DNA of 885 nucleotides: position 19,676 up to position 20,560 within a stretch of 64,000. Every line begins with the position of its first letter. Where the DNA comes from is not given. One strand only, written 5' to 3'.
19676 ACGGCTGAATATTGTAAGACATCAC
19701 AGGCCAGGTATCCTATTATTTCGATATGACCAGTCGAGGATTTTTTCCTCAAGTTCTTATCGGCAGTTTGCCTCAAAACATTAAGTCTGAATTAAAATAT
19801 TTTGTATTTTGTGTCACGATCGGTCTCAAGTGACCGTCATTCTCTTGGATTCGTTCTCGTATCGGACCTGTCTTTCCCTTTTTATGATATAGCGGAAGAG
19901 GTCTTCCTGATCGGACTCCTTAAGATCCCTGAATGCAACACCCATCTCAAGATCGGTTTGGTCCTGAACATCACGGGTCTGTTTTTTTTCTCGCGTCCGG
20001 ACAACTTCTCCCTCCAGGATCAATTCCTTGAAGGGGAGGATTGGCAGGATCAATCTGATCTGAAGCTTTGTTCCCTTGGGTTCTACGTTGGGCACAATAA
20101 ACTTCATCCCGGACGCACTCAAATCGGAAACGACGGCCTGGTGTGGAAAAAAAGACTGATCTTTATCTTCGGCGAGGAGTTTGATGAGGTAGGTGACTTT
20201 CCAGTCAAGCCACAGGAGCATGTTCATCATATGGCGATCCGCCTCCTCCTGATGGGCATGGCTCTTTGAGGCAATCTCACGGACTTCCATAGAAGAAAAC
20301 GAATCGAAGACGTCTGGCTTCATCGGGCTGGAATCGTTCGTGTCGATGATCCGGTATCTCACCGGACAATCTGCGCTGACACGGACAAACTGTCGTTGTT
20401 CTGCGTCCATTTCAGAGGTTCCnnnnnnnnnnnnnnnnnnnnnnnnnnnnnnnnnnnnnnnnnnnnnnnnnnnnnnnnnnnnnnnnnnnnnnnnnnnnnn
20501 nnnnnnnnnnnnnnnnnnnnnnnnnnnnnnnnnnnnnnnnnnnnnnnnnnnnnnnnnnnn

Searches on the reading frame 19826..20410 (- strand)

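Call 7: search_protein_families(library=pfam, proteins=[window:19826-20410:-], max_evalue=0.00001)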
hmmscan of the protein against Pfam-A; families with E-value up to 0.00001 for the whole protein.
window:19826-20410:- (194 aa): 1 family
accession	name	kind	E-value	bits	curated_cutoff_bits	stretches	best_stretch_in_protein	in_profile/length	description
PF07238.19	PilZ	-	6.9e-12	46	22.5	1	81-176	17-101/102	PilZ domain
